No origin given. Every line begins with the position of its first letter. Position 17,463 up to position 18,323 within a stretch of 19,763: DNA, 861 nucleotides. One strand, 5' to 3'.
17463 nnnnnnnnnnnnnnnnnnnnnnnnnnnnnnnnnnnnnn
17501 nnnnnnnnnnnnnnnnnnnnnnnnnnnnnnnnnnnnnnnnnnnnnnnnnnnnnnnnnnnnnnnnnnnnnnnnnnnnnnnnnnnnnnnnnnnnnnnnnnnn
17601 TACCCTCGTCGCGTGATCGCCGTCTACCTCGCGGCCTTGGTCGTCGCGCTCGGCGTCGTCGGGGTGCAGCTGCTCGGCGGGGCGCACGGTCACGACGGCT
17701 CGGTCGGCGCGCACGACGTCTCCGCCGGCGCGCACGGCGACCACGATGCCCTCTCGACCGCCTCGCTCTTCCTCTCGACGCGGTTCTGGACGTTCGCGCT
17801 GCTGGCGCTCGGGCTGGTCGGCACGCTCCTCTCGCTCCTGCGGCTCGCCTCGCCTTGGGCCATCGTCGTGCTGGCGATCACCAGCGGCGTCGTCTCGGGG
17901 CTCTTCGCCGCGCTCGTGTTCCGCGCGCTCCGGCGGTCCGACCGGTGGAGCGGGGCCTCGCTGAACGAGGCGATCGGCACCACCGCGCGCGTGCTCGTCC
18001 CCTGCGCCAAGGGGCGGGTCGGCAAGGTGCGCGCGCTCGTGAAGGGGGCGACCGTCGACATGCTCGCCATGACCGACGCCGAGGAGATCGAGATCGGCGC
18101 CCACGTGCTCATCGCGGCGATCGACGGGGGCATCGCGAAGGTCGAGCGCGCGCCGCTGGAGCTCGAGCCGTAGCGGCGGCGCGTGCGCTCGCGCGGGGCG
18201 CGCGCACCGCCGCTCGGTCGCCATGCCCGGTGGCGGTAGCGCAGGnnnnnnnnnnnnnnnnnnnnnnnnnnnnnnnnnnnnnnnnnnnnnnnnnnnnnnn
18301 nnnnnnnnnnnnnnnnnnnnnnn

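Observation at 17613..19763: nfeD-flotillin-flotillin operon, with a His-rich metal-binding-like loop in NfeD and two tandem, translationally coupled SPFH paralogues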

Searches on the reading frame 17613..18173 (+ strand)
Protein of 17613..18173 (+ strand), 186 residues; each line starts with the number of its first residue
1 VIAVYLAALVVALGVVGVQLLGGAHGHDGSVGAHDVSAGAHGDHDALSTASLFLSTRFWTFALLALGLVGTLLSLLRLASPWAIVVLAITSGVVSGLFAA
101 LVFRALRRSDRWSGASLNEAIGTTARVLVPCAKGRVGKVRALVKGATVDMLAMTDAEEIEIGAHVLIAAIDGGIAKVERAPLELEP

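Call 3: search_protein_families(library=pfam, proteins=[window:17613-18173:+], max_evalue=0.1)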
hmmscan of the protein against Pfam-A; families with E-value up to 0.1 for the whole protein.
window:17613-18173:+ (186 aa): 2 families
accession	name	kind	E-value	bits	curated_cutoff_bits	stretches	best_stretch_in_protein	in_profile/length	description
PF01957.25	NfeD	-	0.00013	22.5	29.1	1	119-179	3-57/57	NfeD-like C-terminal, partner-binding domain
PF12053.14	Par3_HAL_N_term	-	0.081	13.6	21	0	125-157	10-41/83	N-terminal of Par3 and HAL proteins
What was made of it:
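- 17967..18152 (+): C-terminal OB-fold beta-barrel, the NfeD partner-binding domain (residues about 119-180). Pfam NfeD match at residues 119-179 (call 3).
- On NfeD family (short form, NfeD2/YuaF-like): The window protein scores 22.5 bits, below the 29.1 cut-off (call 3).
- Checked: The window protein's Pfam NfeD score (22.5 bits) is below the curated cut-off of 29.1 (call 3).
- The window protein's own Pfam NfeD score is below the curated threshold (call 3).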

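Call 4: search_protein_families(library=ncbifam, proteins=[window:17613-18173:+], max_evalue=0.1)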
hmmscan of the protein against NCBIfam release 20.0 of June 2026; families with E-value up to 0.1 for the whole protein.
window:17613-18173:+ (186 aa): 0 families
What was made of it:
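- On NfeD long form (ClpP-type protease plus NfeD): The protein is 186 aa and has no protease domain hit in Pfam or NCBIfam (calls 3, 4).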

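Call 6: find_encoding_contigs(protein=window:17613-18173:+, flank=10000, max_places=6)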
Protein window:17613-18173:+ (186 aa): 3 contigs read that carry it; 3 places shown.
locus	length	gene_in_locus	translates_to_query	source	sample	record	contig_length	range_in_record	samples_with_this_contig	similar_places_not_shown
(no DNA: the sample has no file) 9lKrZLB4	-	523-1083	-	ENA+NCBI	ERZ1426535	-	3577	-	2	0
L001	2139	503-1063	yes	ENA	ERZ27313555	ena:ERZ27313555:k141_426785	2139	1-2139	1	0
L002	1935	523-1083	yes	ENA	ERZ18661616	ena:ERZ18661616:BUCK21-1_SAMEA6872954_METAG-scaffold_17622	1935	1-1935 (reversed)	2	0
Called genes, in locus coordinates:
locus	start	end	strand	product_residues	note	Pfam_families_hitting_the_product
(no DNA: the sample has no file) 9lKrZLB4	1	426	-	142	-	?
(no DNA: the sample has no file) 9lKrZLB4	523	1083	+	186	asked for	-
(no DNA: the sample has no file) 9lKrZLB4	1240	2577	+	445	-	PF01145:Band_7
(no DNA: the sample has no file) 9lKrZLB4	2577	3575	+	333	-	?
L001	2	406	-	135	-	?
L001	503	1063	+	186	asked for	-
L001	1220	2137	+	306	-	?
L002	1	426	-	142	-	?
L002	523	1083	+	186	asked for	-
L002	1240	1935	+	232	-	?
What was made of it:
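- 17613..18173 (+): Short NfeD-family gene (186 aa, GTG start): three membrane helices followed by a C-terminal OB-fold. An identical protein is called on 3 public contigs (call 6).
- Checked: A public contig carrying identical nfeD and flotillin-1 has it at 333 aa or more (call 6).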

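Call 8: find_homologous_proteins(query=window:17613-18173:+, max_evalue=0.001)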
Query window:17613-18173:+ (186 aa): 51 proteins with E <= 0.001 among 5086 candidates.
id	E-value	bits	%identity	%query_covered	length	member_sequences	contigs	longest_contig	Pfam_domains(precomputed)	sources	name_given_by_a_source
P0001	4.5e-108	376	100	100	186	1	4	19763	-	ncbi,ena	-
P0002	8.7e-88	310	82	100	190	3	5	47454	-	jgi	jgi:membrane protein implicated in regulation of membrane protease activity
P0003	1.1e-69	251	71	100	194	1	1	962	-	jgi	jgi:membrane protein implicated in regulation of membrane protease activity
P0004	3.3e-69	250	71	99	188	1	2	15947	-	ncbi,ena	-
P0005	5.6e-69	249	70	99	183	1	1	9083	-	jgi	jgi:membrane protein implicated in regulation of membrane protease activity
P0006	1.4e-65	238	66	99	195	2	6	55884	-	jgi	jgi:membrane protein implicated in regulation of membrane protease activity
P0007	2.1e-60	221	63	100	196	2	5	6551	-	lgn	-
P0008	2.1e-49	185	58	97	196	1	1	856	-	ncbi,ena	-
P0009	8.5e-47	177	58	99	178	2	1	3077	-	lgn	-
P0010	1.1e-45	173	53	100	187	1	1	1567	-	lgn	-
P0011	3.1e-45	172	52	98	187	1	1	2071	-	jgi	jgi:membrane protein implicated in regulation of membrane protease activity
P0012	6.5e-44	168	51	100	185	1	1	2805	-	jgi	jgi:hypothetical protein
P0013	1.7e-43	166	49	99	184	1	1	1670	-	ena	-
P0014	2.4e-41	159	51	100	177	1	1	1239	-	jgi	jgi:membrane protein implicated in regulation of membrane protease activity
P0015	3.2e-40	156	54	97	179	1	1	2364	-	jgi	jgi:membrane protein implicated in regulation of membrane protease activity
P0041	8.0e-27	112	44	99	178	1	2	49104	-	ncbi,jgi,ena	-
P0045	8.1e-25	105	49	70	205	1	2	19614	PF01957.26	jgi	jgi:membrane protein implicated in regulation of membrane protease activity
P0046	3.8e-23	100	42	99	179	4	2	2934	PF01957.26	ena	-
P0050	9.5e-20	89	42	77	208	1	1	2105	PF01957.26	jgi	-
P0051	2.5e-10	58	38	83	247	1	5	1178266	-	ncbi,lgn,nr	ncbi:MAG: NfeD family protein [Myxococcales bacterium]|nr:NfeD family protein [Myxococcales bacteriu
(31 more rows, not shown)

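Call 10: find_encoding_contigs(protein=P0002, flank=10000, max_places=3)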
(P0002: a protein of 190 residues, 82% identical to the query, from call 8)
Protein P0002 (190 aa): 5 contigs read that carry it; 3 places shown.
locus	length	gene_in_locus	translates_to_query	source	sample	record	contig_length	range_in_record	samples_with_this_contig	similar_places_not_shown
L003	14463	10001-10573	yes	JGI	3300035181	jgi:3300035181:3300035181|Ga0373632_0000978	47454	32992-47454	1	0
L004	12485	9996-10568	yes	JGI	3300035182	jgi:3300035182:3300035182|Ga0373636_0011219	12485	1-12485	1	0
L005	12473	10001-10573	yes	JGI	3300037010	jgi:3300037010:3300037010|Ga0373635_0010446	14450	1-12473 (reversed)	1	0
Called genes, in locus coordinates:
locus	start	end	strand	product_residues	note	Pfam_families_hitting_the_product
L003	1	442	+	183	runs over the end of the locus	PF00582:Usp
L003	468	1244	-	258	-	PF14256:YwiC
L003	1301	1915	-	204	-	PF13521:AAA_28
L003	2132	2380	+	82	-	-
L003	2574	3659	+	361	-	PF00989:PAS, PF13426:PAS_9 (weak), PF00196:GerE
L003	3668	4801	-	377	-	PF00512:HisKA (weak), PF02518:HATPase_c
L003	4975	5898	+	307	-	PF11563:Protoglobin, PF01740:STAS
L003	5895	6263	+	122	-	PF01740:STAS, PF13466:STAS_2 (weak)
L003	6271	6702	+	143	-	PF13581:HATPase_c_2, PF02518:HATPase_c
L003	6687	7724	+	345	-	PF13581:HATPase_c_2, PF07228:SpoIIE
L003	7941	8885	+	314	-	PF00515:TPR_1 (faint), PF07719:TPR_2 (faint), PF13374:TPR_10 (faint), PF13424:TPR_12, PF24885:TPR_NPHP3, PF13424:TPR_12 (weak)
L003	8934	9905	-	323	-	PF03712:Cu2_monoox_C (weak)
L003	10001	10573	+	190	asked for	-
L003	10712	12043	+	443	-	PF01145:Band_7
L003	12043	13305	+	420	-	PF01145:Band_7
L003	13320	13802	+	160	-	-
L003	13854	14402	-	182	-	PF00108:Thiolase_N (faint), PF02803:Thiolase_C, PF22691:Thiolase_C_1 (faint)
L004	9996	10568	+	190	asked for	-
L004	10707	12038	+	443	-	PF01145:Band_7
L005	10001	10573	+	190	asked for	-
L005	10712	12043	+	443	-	PF01145:Band_7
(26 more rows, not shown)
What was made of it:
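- Tried and rejected: I solved this with the 82%-identical orthologous contig L003 (call 10).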

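Call 13: search_protein_families(library=pfam, proteins=[L003:10001-10573:+, L003:10712-12043:+, L003:12043-13305:+, L003:13320-13802:+, L003:8934-9905:-], max_evalue=0.1)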
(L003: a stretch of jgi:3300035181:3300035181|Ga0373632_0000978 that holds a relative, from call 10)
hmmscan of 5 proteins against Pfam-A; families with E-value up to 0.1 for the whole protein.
L003:10001-10573:+ (190 aa): 2 families
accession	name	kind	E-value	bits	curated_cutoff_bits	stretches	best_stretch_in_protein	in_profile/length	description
PF01957.25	NfeD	-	0.00053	20.6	29.1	1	123-183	3-57/57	NfeD-like C-terminal, partner-binding domain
PF19779.4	DUF6264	-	0.098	13.3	31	1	45-85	57-97/183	Family of unknown function (DUF6264)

L003:10712-12043:+ (443 aa): 2 families
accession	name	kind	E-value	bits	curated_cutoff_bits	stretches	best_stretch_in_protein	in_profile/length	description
PF01145.31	Band_7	-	4.5e-21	76.1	23.6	1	47-240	3-174/176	SPFH domain / Band 7 family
PF01763.21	Herpes_UL6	-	0.058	12.4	27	1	143-195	25-77/562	Herpesvirus UL6 like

L003:12043-13305:+ (420 aa): 2 families
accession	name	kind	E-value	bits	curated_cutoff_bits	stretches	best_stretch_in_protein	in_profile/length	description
PF01145.31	Band_7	-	2e-18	67.5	23.6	1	32-217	5-176/176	SPFH domain / Band 7 family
PF09755.14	DUF2046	-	6.4e-05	22.7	24.7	1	151-328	118-286/305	Uncharacterized conserved protein H4 (DUF2046)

L003:13320-13802:+ (160 aa): 0 families

L003:8934-9905:- (323 aa): 1 family
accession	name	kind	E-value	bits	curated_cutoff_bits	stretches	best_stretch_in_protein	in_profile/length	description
PF03712.20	Cu2_monoox_C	-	3.6e-07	30.2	23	1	212-315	39-146/157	Copper type II ascorbate-dependent monooxygenase, C-terminal domain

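Call 16: search_solved_structures(query=L003:12043-13305:+, max_evalue=0.01)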
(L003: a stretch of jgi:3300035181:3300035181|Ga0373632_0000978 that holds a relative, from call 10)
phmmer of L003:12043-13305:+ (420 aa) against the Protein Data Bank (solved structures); distinct sequences matched with E-value up to 0.01: 5.
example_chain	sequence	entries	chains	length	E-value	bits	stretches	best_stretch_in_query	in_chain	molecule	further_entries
9l3g_A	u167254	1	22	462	2.8e-37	132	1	28-327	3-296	Flotillin-1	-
9bq2_B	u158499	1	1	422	3e-37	131.9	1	28-327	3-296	Flotillin-1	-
9l3g_a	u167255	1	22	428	9.7e-32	113.7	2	30-336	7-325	Flotillin-2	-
9bq2_A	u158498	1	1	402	1.6e-31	113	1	30-336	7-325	Flotillin-2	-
1win_A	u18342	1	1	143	2.2e-18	69.8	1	89-200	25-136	Flotillin 2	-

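Call 17: search_solved_structures(query=A1, max_evalue=1)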
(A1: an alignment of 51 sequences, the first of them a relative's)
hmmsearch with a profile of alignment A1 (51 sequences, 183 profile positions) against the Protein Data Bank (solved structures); distinct sequences matched with E-value up to 1: 4.
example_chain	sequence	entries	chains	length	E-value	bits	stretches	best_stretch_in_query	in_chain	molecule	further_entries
2k14_A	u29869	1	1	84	4.3e-05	26.2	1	106-176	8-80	YuaF protein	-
2exd_A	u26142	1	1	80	0.019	17.6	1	138-182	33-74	nfeD short homolog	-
3wwv_A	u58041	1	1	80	0.18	14.4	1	111-180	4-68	Stomatin operon partner protein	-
2k5h_A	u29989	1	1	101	0.23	14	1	107-180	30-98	Conserved protein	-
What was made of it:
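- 17613..18173 (+): The family profile hits YuaF 2k14 at 4e-5 (call 17).
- On NfeD family (short form, NfeD2/YuaF-like): The family profile hits YuaF 2k14 at 4.3e-5 and 2exd at 0.019 (call 17).
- Closest known: NfeD2-SPFH2. Same: The family profile here hits the YuaF soluble domain (call 17).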

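Call 25: search_protein_families(library=pfam, proteins=[P0051, P0045, P0050, P0041], max_evalue=1)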
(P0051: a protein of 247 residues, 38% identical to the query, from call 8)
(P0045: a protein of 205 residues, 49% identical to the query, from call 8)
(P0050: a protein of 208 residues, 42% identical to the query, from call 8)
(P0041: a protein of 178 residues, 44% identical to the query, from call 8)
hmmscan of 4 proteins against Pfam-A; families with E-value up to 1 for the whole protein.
P0051 (247 aa): 1 family
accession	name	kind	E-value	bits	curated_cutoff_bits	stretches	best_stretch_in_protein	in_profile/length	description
PF01957.25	NfeD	-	0.00046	20.8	29.1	1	178-237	3-56/57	NfeD-like C-terminal, partner-binding domain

P0045 (205 aa): 1 family
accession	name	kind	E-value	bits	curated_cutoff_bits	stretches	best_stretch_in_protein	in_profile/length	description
PF01957.25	NfeD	-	6.9e-06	26.6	29.1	1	138-199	2-57/57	NfeD-like C-terminal, partner-binding domain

P0050 (208 aa): 1 family
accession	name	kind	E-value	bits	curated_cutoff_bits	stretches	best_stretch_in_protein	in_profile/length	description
PF01957.25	NfeD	-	2.7e-06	27.9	29.1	1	143-203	3-56/57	NfeD-like C-terminal, partner-binding domain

P0041 (178 aa): 4 families
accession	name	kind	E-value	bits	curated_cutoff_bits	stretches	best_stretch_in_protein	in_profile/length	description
PF01957.25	NfeD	-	0.00067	20.2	29.1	1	111-171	2-57/57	NfeD-like C-terminal, partner-binding domain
PF13567.11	DUF4131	-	0.0044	17.2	31.6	1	52-139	5-91/165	Domain of unknown function (DUF4131)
PF09849.14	DUF2076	-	0.018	15.6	38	1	77-111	156-190/265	Uncharacterized protein conserved in bacteria (DUF2076)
PF11021.13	DUF2613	-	0.7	10.5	22.1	0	74-105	2-35/55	Protein of unknown function (DUF2613)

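Call 40: predict_structure(alignment_id=A1)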
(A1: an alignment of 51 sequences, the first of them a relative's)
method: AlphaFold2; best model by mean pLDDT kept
length: 186 residues; sequences in the alignment: 51
mean_pLDDT: 86.2   pTM: 0.60
mean pLDDT of the five models: 86.2, 84.5, 84.2, 83.4, 80.3
residues with pLDDT >= 90: 116; 70-90: 41; 50-70: 14; < 50: 15
segments of 3 or more residues with pLDDT < 50: 29-41
pLDDT, mean of each block of 10 residues (from residue 1): 90 88 60 46 63 83 93 95 95 93 85 78 98 98 93 98 98 97 89
secondary structure, 60 per line:
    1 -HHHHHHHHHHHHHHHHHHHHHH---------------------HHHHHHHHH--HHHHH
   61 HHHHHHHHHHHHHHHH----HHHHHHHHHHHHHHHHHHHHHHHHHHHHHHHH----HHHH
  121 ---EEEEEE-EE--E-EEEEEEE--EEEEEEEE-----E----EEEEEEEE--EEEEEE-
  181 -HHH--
elements in order: H2-23 H45-53 H56-76 H81-112 H117-120 E124-129 E137-143 E146-153 E164-171 E174-179
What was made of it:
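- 17616..17681 (+): Membrane helix 1 (residues 2-23). AF2 helix 2-23 (call 40).
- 17778..17921 (+): Membrane helices 2 and 3 (residues 56-76 and 81-103), a tight helical hairpin. Invariant Arg57 sits at its start and a basic stretch (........) follows it. AF2 helices 56-76 and 81-112 (call 40).
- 17967..18152 (+): AF2 strands 124-179 have pLDDT 93-98 (call 40).
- On NfeD family (short form, NfeD2/YuaF-like): AF2 predicts a barrel at 124-179 with pLDDT 93-98 (call 40). AF2 helices 2-23, 56-76 and 81-112 (call 40).
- The AF2 model has pLDDT 86 with helices 2-23, 56-76 and 81-112 and a beta-barrel at 124-179 (call 40). AF2 predicts the loop to be disordered (call 40). AF2 predicts disorder (call 40).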

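Call 41: search_protein_representatives(alignment_id=A1)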
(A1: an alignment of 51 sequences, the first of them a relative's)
Query: 51 sequences, 183 profile positions. Proteins with E-value up to 0.001 (for the whole library): 4875; up to 1e-10: 1812; up to 1e-30: 446. The best 150 are listed.
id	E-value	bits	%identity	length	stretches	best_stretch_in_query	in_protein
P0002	2.5e-68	245.4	-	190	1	1-182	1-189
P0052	1.8e-67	242.6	-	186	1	1-182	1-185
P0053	1.8e-64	232.8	-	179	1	4-182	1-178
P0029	9.4e-62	224.0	-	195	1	1-182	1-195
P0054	2.8e-60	219.2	-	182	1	1-181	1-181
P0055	4.2e-60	218.6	-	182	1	1-182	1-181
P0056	1.7e-59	216.6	-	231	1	1-182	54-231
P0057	2.1e-59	216.3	-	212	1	1-181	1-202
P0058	2.0e-58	213.1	-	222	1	1-182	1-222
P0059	2.4e-58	212.9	-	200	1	2-180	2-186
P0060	6.0e-57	208.3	-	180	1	1-181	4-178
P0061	7.5e-57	208.0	-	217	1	2-179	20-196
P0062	1.4e-56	207.2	-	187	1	1-177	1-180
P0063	3.0e-56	206.1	-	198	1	1-182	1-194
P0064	7.9e-56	204.7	-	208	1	1-181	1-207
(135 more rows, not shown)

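Call 46: fold_search(model_id=the predicted structure, library=pdb)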
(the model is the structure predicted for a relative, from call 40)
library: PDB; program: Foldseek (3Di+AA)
matches with E <= 10: 526; with E <= 0.001: 6
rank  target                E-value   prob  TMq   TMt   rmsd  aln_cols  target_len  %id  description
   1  8z5g_AA               5.4e-05  1.00  0.27  0.34  12.5       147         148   21  Cryo-EM structure of E.coli SPFH-NfeD family protein complex QmcA-YbbJ (released 2024-08-21)
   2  2k14_MODEL_1_A        1.0e-04  1.00  0.32  0.68   5.5        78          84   24  Solution structure of the soluble domain of the NfeD protein YuaF from Bacillus subtilis (released 2008-08-26)
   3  3wwv                  1.1e-04  1.00  0.28  0.79   2.2        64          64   23  C-terminal domain of stomatin operon partner protein 1510-C from Pyrococcus horikoshii (released 2014-10-01)
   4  3cp0                  1.1e-04  1.00  0.26  0.70   2.7        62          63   19  Crystal structure of the soluble domain of membrane protein implicated in regulation of membrane protease activity from  (released 2008-04-15)
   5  2k5h_MODEL_1_A        2.6e-04  1.00  0.30  0.53   2.8        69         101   25  Solution NMR structure of protein encoded by MTH693 from Methanobacterium thermoautotrophicum: Northeast Struc (released 2008-08-19)
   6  2exd_MODEL_1_A        3.6e-04  1.00  0.26  0.59   4.2        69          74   26  The solution structure of the C-terminal domain of a nfeD homolog from Pyrococcus horikoshii (released 2006-12-12)
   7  5aj0_BX               6.8e-03  0.95  0.22  0.28  11.1       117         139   21  Cryo electron microscopy of actively translating human polysomes (POST state). (released 2015-05-20)
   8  8fvy_X                2.0e-02  0.91  0.24  0.31  10.8       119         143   22  40S subunit of the Giardia lamblia 80S ribosome (released 2024-01-24)
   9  8g4s_X                2.0e-02  0.85  0.25  0.31  11.1       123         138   19  40S ribosomal subunit of the 80S Giardia intestinalis assemblage A ribosome with Emetine bound in V2 conformation with (released 2024-01-31)
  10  8ova_AS               2.0e-02  0.85  0.22  0.28  10.8       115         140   17  CRYO-EM STRUCTURE OF TRYPANOSOMA BRUCEI PROCYCLIC FORM 80S RIBOSOME : PARENTAL STRAIN (released 2023-11-29)
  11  6zj3_SP               2.2e-02  0.90  0.23  0.29  10.1       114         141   20  Cryo-EM structure of the highly atypical cytoplasmic ribosome of Euglena gracilis (released 2020-10-07)
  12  8a98_SP               2.2e-02  0.80  0.22  0.28  10.9       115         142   19  CRYO-EM STRUCTURE OF LEISHMANIA MAJOR 80S RIBOSOME : snoRNA MUTANT (released 2023-10-11)
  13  7r81_Y2               2.4e-02  0.91  0.23  0.29  10.3       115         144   19  Structure of the translating Neurospora crassa ribosome arrested by cycloheximide (released 2021-12-01)
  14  9bh5_AX               2.5e-02  0.85  0.22  0.28  10.3       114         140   16  High-resolution C. elegans 80S ribosome structure - class 1 (released 2024-09-04)
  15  4kzx_X                2.7e-02  0.93  0.25  0.32   9.6       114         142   19  Rabbit 40S ribosomal subunit in complex with eIF1. (released 2013-07-24)
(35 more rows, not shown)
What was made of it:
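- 17613..18173 (+): The AF2 model has pLDDT 86, and its top Foldseek hits are all NfeD proteins (calls 40, 46).
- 17967..18152 (+): Foldseek matches to 3wwv, 3cp0, 2exd and 2k14 (call 46).
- On NfeD family (short form, NfeD2/YuaF-like): The top six Foldseek PDB hits are all NfeD proteins (call 46).
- Its top Foldseek hits are YbbJ in the QmcA-YbbJ cage, YuaF, 1510-C, 3cp0 and 2exd (call 46).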

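Call 52: search_protein_families(library=padloc, proteins=[window:17613-18173:+, L003:12043-13305:+, L003:13320-13802:+], max_evalue=0.01)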
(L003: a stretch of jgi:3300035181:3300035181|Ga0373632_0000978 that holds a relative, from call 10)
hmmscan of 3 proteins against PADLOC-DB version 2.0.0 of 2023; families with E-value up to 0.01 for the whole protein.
window:17613-18173:+ (186 aa): 0 families

L003:12043-13305:+ (420 aa): 0 families

L003:13320-13802:+ (160 aa): 0 families
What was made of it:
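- On Anti-phage defence systems containing SPFH proteins: No hits for NfeD, either flotillin or the downstream 160-aa ORF (call 52).
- Tried and rejected: There were no PADLOC hits (call 52).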

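Call 54: search_solved_structures(query=A1, max_evalue=0.001, show_alignments=1)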
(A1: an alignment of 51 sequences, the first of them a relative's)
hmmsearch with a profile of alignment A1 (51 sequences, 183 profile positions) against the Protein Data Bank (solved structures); distinct sequences matched with E-value up to 0.001: 1.
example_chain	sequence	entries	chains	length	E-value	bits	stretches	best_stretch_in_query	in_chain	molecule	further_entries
2k14_A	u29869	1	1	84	4.3e-05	26.2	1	106-176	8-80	YuaF protein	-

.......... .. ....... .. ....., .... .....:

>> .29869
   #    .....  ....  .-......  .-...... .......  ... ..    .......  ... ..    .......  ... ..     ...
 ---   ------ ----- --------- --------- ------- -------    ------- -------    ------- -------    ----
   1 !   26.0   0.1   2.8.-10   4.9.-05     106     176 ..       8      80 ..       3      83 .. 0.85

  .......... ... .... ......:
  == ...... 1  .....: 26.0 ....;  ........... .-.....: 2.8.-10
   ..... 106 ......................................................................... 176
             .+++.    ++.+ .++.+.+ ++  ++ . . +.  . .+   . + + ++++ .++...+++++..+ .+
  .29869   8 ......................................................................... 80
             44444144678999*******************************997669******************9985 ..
